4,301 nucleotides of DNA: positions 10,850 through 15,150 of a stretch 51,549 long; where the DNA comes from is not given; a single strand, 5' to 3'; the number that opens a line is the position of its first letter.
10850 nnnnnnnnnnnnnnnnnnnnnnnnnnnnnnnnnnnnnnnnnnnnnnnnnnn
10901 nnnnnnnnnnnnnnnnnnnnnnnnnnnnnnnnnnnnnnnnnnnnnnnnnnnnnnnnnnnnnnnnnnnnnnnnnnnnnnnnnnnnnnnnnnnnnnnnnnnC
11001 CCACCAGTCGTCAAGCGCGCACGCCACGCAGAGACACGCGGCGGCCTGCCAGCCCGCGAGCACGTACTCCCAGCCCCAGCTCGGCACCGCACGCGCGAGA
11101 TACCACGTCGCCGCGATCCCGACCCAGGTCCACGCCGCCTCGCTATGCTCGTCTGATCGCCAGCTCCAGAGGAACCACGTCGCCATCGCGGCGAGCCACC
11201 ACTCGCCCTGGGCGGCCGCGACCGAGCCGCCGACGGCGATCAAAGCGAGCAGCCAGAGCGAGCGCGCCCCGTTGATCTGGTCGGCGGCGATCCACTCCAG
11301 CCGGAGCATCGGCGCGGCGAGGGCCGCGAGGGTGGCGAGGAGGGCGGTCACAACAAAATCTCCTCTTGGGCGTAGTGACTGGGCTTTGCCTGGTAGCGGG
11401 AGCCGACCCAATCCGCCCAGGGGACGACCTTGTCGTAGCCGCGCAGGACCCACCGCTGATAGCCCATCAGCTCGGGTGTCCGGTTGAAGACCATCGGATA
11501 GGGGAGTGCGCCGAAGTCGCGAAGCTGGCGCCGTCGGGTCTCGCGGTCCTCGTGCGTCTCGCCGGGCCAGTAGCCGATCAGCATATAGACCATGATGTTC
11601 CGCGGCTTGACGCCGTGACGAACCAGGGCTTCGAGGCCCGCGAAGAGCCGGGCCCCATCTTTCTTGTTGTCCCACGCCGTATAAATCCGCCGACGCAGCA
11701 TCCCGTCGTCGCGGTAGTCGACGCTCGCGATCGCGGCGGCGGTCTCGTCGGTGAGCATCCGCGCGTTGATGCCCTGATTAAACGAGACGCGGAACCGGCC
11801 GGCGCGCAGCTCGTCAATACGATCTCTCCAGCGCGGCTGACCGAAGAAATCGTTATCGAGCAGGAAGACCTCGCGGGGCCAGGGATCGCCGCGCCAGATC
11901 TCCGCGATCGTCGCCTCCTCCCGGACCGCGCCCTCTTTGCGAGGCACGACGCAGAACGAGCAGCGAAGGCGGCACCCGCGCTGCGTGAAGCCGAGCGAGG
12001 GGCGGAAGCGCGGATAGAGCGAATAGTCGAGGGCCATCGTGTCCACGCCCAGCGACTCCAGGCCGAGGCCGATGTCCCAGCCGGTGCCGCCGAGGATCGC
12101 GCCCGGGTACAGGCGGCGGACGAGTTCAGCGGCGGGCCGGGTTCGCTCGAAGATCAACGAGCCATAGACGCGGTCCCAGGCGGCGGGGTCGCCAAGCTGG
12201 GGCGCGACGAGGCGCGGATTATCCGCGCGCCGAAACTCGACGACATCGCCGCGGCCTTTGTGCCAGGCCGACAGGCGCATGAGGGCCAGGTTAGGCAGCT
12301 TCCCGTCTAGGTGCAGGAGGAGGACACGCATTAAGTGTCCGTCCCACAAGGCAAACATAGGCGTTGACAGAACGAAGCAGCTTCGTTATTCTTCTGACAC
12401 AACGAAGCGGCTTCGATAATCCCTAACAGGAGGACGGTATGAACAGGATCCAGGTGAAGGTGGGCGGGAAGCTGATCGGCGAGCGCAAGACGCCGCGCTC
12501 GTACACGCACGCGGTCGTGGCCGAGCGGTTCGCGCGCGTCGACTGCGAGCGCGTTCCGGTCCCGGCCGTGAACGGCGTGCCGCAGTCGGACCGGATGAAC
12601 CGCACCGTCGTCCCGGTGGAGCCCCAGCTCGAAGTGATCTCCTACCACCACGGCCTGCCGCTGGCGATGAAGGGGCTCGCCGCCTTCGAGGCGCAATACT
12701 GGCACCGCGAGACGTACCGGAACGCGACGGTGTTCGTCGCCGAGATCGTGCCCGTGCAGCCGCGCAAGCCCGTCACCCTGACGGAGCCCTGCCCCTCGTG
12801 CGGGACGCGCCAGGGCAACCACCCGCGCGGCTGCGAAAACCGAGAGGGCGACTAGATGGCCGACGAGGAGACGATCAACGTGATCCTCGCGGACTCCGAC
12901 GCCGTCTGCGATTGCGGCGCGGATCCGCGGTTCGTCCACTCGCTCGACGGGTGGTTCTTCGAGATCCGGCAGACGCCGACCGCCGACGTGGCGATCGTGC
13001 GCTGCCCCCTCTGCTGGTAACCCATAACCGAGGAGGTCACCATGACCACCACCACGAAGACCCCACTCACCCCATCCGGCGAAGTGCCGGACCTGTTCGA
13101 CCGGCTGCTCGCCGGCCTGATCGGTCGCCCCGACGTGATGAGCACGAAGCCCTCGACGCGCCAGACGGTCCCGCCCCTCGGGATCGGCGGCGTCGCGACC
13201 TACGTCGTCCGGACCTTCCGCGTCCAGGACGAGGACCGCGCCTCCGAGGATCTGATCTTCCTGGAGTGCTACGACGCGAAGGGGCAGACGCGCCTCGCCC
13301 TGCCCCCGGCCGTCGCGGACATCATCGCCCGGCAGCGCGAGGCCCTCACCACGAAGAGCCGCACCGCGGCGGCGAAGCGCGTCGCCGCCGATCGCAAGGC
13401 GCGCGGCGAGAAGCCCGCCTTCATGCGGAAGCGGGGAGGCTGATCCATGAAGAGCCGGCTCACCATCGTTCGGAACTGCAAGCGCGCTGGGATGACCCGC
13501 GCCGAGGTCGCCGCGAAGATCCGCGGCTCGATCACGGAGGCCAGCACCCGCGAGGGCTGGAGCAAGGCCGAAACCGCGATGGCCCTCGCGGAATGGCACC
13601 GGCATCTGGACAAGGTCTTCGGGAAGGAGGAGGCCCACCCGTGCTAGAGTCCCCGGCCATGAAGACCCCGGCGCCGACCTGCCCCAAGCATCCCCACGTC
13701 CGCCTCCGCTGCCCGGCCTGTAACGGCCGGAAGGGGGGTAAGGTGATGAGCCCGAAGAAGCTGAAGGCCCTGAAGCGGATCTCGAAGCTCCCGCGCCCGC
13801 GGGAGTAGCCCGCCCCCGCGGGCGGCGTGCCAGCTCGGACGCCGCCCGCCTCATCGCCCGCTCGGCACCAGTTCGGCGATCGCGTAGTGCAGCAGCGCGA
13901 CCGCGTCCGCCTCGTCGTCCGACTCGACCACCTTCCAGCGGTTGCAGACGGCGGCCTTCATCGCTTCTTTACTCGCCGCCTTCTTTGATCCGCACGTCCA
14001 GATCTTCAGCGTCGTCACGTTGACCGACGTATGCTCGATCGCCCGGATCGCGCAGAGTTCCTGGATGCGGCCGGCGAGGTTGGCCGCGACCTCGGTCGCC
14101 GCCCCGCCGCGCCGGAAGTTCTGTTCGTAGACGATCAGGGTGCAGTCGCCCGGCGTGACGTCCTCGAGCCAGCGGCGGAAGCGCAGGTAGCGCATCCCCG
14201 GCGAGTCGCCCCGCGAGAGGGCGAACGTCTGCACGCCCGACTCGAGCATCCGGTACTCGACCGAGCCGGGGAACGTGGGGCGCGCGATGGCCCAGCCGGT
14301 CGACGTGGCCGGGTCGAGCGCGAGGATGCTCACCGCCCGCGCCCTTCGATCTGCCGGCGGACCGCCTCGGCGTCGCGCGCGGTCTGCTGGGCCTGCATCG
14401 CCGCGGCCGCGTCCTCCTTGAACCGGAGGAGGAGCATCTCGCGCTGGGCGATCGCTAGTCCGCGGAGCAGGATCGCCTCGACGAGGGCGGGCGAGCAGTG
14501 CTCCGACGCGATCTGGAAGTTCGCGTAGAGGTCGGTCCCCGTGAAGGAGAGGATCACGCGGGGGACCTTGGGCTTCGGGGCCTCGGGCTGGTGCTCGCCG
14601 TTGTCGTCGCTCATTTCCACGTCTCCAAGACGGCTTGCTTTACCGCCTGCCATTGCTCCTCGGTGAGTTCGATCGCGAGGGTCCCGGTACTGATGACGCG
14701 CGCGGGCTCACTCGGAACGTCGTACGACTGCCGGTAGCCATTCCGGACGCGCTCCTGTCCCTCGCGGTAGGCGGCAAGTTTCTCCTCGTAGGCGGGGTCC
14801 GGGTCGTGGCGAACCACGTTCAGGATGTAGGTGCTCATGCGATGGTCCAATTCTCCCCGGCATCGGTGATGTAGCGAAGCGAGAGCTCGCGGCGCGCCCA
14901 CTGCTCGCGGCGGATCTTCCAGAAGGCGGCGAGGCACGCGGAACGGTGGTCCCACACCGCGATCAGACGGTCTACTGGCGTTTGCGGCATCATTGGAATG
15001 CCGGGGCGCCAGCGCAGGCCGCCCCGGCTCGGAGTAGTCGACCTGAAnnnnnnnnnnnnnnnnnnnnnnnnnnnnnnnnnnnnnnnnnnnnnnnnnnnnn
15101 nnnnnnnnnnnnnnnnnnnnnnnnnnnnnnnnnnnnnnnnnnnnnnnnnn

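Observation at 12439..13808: Counter-oriented island of five tiny proteins: candidate autoregulated anti-defence or regulatory operon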

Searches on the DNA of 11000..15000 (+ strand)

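Call 6: search_dna_similar(query=window:11000-15000:+, collection=phages, mode=distant)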
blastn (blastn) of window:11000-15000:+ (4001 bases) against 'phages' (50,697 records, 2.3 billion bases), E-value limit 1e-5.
No match.

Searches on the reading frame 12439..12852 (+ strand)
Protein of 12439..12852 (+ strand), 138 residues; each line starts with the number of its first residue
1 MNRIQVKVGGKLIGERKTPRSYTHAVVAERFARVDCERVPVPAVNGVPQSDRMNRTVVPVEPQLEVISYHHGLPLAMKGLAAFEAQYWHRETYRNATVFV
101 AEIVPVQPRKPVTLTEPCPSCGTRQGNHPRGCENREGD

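Call 7: search_protein_families(library=pfam, proteins=[window:12439-12852:+], max_evalue=1)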
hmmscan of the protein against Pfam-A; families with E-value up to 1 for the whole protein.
window:12439-12852:+ (138 aa): 1 family
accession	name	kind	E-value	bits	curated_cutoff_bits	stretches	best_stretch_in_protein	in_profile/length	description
PF14952.11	zf-tcix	-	0.075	13.1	31.2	1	117-135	12-30/42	Putative treble-clef, zinc-finger, Zn-binding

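Call 8: search_protein_families(library=phrogs, proteins=[window:12439-12852:+], max_evalue=1)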
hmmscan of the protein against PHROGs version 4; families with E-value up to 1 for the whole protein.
window:12439-12852:+ (138 aa): 1 family
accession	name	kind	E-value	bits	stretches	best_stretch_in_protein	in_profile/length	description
phrog_1467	-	unknown function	0.051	14.1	1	51-125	113-175/226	-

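Call 17: find_related_loci(query=window:12439-12852:+, collection=viral_contigs, flank=6000)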
Query window:12439-12852:+ (138 aa) in viral_contigs; peptide patterns used: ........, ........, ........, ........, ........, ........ (x = any residue, [..] = any of these).
15 stretches matched a pattern, but none encodes a relative of the query by tblastn (E <= 1e-3).

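Call 19: find_homologous_proteins(query=window:12439-12852:+, max_evalue=0.01)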
Query window:12439-12852:+ (138 aa): 1 proteins with E <= 0.01 among 17 candidates.
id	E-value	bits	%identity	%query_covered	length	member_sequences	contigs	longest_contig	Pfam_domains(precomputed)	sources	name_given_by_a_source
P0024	2.4e-89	314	100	100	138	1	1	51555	-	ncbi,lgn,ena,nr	ncbi:MAG TPA: hypothetical protein VKA83_09175 [Methylomirabilota bacterium]|nr:hypothetical protein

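Call 48: search_protein_families(library=ncbifam, proteins=[window:12439-12852:+], max_evalue=1)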
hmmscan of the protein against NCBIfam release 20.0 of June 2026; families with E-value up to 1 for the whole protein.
window:12439-12852:+ (138 aa): 0 families

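Call 77: search_protein_representatives(protein=window:12439-12852:+)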
Query: 138 residues. Proteins with E-value up to 0.001 (for the whole library): 5; up to 1e-10: 1; up to 1e-30: 1. The best 5 are listed.
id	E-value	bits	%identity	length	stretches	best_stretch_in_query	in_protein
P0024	7.7e-90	314.4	100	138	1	1-138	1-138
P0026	1.2e-06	44.9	52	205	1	1-81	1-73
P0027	2.5e-06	43.9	54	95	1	1-79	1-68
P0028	1.8e-05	41.0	36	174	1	1-117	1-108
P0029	3.5e-05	40.1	45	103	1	2-111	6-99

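Call 79: search_protein_families(library=pfam, proteins=[P0026, P0027, P0028, P0029], max_evalue=0.1)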
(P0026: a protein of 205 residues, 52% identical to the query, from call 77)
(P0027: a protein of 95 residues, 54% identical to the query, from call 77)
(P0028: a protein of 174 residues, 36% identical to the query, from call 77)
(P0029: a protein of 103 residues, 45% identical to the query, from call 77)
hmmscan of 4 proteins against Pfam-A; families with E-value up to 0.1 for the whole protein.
P0026 (205 aa): 1 family
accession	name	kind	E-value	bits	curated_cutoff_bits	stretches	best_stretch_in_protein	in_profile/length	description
PF17996.7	CE2_N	-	0.00026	21.5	27.9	1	136-181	44-89/108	Carbohydrate esterase 2 N-terminal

P0027 (95 aa): 0 families

P0028 (174 aa): 0 families

P0029 (103 aa): 0 families

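Call 80: find_related_loci(query=A4, collection=viral_contigs, flank=5000)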
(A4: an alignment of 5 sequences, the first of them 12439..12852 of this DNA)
Query A4 (138 aa) in viral_contigs; peptide patterns used: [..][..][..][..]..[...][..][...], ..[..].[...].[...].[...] (x = any residue, [..] = any of these).
52 stretches matched a pattern, but none encodes a relative of the query by tblastn (E <= 1e-3).

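Call 81: find_related_loci(query=A4, collection=genome_contigs, flank=5000)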
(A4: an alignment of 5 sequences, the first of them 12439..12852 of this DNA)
Query A4 (138 aa) in genome_contigs; peptide patterns used: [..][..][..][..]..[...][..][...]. (x = any residue, [..] = any of these).
41 stretches matched a pattern, but none encodes a relative of the query by tblastn (E <= 1e-3).

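Call 86: search_protein_families(library=padloc, proteins=[window:12439-12852:+], max_evalue=1)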
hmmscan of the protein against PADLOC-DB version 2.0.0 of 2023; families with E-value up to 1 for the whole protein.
window:12439-12852:+ (138 aa): 0 families

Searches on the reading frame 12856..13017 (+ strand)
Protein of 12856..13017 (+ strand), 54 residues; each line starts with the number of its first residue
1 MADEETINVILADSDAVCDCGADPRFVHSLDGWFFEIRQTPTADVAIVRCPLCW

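Call 7: search_protein_families(library=pfam, proteins=[window:12856-13017:+], max_evalue=1)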
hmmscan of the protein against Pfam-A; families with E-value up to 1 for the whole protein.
window:12856-13017:+ (54 aa): 0 families

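Call 8: search_protein_families(library=phrogs, proteins=[window:12856-13017:+], max_evalue=1)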
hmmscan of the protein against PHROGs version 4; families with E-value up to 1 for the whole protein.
window:12856-13017:+ (54 aa): 0 families

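Call 48: search_protein_families(library=ncbifam, proteins=[window:12856-13017:+], max_evalue=1)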
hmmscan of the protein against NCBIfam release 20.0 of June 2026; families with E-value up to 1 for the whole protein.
window:12856-13017:+ (54 aa): 0 families

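Call 86: search_protein_families(library=padloc, proteins=[window:12856-13017:+], max_evalue=1)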
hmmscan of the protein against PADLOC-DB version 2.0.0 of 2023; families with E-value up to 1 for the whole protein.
window:12856-13017:+ (54 aa): 0 families
